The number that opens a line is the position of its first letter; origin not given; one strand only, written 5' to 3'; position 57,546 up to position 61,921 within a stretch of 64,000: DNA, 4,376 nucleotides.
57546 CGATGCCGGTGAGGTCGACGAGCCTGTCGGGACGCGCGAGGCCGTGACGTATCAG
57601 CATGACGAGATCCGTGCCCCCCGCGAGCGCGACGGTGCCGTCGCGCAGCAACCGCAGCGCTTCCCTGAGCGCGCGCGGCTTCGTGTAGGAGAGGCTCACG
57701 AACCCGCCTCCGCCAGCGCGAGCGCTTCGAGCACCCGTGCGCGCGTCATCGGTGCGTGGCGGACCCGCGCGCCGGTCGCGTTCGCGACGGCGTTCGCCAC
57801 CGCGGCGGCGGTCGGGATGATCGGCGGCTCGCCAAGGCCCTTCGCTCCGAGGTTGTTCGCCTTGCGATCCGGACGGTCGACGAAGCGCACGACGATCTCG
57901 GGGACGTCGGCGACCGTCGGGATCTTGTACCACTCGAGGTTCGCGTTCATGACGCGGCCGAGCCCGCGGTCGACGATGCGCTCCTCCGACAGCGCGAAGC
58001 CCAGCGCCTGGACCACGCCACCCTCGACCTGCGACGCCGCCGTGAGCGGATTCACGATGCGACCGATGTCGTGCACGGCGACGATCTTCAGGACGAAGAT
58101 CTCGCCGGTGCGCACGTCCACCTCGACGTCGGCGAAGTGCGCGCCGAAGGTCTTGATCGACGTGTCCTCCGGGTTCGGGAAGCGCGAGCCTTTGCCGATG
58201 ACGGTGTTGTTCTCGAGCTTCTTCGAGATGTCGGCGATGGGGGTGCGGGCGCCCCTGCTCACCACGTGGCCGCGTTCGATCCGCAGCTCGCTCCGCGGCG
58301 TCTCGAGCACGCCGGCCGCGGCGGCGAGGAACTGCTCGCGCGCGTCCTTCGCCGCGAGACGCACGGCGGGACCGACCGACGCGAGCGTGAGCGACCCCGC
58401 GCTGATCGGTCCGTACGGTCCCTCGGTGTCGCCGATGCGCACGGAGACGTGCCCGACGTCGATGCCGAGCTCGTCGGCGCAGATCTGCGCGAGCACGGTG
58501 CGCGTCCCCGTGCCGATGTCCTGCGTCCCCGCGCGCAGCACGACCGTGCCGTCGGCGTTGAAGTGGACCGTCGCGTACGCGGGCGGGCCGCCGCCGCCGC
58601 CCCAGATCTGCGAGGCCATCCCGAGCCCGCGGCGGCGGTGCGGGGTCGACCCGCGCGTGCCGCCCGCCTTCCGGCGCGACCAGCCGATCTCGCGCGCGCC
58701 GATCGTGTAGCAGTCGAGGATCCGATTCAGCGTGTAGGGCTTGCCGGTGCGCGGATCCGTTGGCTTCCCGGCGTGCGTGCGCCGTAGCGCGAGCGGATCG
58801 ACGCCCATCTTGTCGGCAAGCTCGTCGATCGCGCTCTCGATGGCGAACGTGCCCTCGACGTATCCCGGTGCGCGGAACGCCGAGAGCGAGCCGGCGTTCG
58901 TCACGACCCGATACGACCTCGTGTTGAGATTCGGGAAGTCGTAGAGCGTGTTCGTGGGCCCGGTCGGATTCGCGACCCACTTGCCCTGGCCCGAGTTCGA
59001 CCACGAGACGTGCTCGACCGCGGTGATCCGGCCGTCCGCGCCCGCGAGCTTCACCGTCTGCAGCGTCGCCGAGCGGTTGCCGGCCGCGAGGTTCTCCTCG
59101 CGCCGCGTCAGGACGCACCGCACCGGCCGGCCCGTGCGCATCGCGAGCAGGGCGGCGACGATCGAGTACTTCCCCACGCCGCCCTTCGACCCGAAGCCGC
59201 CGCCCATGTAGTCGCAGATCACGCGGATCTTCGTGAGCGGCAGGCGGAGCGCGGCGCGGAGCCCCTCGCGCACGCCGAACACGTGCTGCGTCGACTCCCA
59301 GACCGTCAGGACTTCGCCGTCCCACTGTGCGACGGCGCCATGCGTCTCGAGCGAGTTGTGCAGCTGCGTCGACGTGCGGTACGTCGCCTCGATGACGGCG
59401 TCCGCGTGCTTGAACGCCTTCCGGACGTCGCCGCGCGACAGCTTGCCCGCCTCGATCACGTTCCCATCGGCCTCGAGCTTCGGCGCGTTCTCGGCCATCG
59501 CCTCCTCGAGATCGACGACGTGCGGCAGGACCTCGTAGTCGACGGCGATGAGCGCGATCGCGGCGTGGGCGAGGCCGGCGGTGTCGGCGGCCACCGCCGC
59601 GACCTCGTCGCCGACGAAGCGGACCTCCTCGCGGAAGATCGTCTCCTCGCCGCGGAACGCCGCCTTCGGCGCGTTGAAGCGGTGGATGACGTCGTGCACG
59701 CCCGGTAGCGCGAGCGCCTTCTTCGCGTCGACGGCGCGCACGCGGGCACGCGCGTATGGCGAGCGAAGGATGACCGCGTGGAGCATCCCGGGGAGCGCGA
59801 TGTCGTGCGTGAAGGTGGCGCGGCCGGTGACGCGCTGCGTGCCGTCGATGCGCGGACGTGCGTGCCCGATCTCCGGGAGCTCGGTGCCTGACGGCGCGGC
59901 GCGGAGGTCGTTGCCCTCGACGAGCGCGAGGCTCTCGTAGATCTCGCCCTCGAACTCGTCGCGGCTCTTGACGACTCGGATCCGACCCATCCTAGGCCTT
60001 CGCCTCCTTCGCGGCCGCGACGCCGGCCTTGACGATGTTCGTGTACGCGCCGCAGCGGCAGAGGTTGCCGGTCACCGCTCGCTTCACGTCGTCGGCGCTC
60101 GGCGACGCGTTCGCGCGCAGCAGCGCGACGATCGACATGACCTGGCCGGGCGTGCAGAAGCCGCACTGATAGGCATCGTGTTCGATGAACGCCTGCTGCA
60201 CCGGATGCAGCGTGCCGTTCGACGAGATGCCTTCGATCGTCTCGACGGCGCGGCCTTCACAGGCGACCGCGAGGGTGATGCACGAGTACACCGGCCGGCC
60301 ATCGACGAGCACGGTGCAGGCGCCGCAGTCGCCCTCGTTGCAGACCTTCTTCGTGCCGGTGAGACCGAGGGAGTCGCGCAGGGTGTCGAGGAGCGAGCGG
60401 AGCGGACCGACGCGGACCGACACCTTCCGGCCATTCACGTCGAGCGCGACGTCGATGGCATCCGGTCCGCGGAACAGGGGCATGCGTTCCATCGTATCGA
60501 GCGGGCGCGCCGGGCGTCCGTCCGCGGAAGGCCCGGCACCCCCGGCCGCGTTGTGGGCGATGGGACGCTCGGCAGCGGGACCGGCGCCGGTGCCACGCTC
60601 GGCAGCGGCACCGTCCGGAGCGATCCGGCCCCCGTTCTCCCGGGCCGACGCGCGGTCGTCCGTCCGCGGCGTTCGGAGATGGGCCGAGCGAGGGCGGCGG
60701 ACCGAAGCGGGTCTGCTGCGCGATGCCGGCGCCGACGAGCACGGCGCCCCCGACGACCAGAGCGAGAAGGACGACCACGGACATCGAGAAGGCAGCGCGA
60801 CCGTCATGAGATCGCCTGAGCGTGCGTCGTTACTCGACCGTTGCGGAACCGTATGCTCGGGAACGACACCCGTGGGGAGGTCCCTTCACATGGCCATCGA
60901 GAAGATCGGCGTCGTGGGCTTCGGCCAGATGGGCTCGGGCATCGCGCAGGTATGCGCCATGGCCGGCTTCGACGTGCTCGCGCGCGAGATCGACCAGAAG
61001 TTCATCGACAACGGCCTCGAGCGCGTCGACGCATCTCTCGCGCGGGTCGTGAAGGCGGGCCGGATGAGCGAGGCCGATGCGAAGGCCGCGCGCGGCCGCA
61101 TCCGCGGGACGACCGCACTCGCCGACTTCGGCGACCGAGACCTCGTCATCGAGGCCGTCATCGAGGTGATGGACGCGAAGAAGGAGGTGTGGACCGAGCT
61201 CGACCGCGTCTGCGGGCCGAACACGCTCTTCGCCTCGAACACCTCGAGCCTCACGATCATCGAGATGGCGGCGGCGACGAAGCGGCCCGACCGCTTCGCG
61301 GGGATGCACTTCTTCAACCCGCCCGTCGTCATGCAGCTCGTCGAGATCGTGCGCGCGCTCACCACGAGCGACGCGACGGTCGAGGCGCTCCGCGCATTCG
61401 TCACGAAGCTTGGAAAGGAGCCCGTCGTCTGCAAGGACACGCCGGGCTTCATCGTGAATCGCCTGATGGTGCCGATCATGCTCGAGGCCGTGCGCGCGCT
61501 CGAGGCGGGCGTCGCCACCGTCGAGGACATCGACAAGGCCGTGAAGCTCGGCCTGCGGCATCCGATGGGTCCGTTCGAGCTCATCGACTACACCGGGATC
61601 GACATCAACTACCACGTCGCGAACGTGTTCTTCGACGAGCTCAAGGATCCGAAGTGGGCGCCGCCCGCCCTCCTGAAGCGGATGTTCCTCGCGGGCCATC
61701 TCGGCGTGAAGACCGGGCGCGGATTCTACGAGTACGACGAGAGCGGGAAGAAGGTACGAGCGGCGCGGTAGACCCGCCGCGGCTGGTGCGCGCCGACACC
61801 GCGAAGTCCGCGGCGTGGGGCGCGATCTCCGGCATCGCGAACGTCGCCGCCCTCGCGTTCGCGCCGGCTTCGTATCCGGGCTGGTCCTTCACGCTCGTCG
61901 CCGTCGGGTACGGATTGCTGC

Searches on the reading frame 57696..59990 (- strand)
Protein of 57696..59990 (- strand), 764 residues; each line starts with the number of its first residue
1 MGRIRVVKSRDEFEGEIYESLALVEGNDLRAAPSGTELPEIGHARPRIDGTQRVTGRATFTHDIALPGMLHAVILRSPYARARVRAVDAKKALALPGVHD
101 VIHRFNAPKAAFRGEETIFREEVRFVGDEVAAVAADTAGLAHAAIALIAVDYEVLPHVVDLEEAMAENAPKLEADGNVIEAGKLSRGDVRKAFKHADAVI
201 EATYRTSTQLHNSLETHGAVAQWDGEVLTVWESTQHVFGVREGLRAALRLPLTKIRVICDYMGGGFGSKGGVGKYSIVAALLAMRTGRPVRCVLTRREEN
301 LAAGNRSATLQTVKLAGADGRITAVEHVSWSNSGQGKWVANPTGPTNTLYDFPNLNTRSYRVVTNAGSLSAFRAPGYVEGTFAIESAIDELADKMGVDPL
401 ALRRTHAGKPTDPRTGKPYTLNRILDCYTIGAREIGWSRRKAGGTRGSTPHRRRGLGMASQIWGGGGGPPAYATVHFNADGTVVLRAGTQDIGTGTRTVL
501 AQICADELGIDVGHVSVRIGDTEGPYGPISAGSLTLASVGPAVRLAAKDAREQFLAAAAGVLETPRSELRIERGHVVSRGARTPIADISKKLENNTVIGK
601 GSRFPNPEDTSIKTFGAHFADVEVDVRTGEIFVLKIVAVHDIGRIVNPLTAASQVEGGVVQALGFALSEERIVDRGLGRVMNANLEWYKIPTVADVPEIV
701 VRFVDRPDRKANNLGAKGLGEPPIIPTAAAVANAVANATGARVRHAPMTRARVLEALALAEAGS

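Call 16: search_protein_families(library=ncbifam, proteins=[window:57696-59990:-], max_evalue=0.001)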
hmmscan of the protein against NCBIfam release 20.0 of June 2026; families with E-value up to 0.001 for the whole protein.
window:57696-59990:- (764 aa): 13 families
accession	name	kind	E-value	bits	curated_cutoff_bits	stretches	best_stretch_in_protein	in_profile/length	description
NF043082.1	XdhA_XDHase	equivalog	1.7e-145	486.1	780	1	41-758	1-753/758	xanthine dehydrogenase subunit XdhA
NF007426.0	PRK09970.1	equivalog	9e-140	467.1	916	1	40-758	5-756/761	xanthine dehydrogenase molybdenum-binding subunit XdhA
NF041671.1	peri_hyde_PaoC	equivalog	4e-138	461.9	1180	1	41-758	18-732/735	aldehyde oxidoreductase molybdenum-binding subunit PaoC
TIGR03194.1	4hydrxCoA_A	equivalog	2.2e-119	400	994.55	1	46-757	2-746/746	4-hydroxybenzoyl-CoA reductase subunit alpha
NF041018.1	glyceraldDH_alpha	equivalog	2.9e-114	383.1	790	1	41-751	3-738/741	glyceraldehyde dehydrogenase subunit alpha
TIGR03196.1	pucD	equivalog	1.3e-99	334.6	783.65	1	44-753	6-754/763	xanthine dehydrogenase subunit D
NF040766.1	CODH_aero_grp5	exception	2.3e-89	300.6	950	2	42-583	6-582/785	aerobic carbon-monoxide dehydrogenase large subunit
TIGR03311.1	Se_dep_XDH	equivalog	2.7e-83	280.5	830.45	2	40-558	161-682/848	selenium-dependent xanthine dehydrogenase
TIGR03313.1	Se_sel_red_Mo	hypoth_equivalog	1.2e-82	278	1101.9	2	185-757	360-949/951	molybdopterin-dependent oxidoreductase Mo/Fe-S-binding subunit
NF045668.1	pterin_aldehy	equivalog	4.4e-79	266.6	1100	1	42-757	176-904/905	molybdopterin-dependent aldehyde oxidoreductase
TIGR02965.1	xanthine_xdhB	equivalog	2.1e-77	261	849.5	2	50-407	10-375/758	xanthine dehydrogenase molybdopterin binding subunit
TIGR02416.1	CO_dehy_Mo_lg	equivalog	4.6e-66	223.5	991.15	2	54-404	6-391/770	aerobic carbon-monoxide dehydrogenase large subunit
TIGR02969.1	mam_aldehyde_ox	subfamily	5e-61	206.5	1912.3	1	40-751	575-1295/1330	aldehyde oxidase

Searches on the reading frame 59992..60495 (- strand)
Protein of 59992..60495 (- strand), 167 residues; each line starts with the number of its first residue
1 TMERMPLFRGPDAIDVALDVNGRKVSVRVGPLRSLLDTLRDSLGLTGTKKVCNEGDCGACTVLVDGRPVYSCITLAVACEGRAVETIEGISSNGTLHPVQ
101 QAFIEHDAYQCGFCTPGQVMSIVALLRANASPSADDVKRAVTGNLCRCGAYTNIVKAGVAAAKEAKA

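Call 16: search_protein_families(library=ncbifam, proteins=[window:59992-60495:-], max_evalue=0.001)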
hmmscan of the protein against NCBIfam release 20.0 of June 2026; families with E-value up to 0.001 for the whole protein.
window:59992-60495:- (167 aa): 11 families
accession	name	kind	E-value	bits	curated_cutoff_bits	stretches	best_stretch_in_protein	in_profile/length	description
NF041020.1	glyceraldDH_gamma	equivalog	9e-54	181.5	290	1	12-165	9-162/164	glyceraldehyde dehydrogenase subunit gamma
TIGR03193.1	4hydroxCoAred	equivalog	6.5e-53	178.6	257.8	1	17-162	3-148/148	4-hydroxybenzoyl-CoA reductase subunit gamma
NF008514.0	PRK11433.1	equivalog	7.3e-52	176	322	1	11-164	48-216/218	aldehyde dehydrogenase iron-sulfur subunit PaoA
NF043084.2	XdhC_XDHase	equivalog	1.3e-51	174.1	217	1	16-157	3-145/151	xanthine dehydrogenase subunit XdhC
TIGR03198.1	pucE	equivalog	1.1e-47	161.3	254.3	1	16-162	4-149/151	xanthine dehydrogenase subunit E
TIGR02963.1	xanthine_xdhA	equivalog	5.2e-45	153.9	467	1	25-163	10-159/468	xanthine dehydrogenase small subunit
NF045668.1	pterin_aldehy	equivalog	4.4e-43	147.5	1100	1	17-163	4-153/905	molybdopterin-dependent aldehyde oxidoreductase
NF007387.0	PRK09908.1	equivalog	4.5e-40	136.7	212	1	13-162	6-156/159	xanthine dehydrogenase iron sulfur-binding subunit XdhC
TIGR03311.1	Se_dep_XDH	equivalog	3.6e-37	127.9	830.45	1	19-163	4-145/848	selenium-dependent xanthine dehydrogenase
TIGR02969.1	mam_aldehyde_ox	subfamily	8.3e-33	113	1912.3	1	18-159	5-158/1330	aldehyde oxidase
TIGR03313.1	Se_sel_red_Mo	hypoth_equivalog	4.3e-09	34.6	1101.9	1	55-157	38-140/951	molybdopterin-dependent oxidoreductase Mo/Fe-S-binding subunit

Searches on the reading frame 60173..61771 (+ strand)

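Call 56: search_protein_families(library=pfam, proteins=[window:60173-61771:+], max_evalue=0.0001)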
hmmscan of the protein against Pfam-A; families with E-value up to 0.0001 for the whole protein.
window:60173-61771:+ (532 aa): 2 families
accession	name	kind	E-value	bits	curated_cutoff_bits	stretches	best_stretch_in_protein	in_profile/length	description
PF02737.24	3HCDH_N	-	4.3e-64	216.2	22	1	244-423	1-180/180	3-hydroxyacyl-CoA dehydrogenase, NAD binding domain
PF00725.27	3HCDH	-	3.1e-36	124.2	22.1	1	425-521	1-97/97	3-hydroxyacyl-CoA dehydrogenase, C-terminal domain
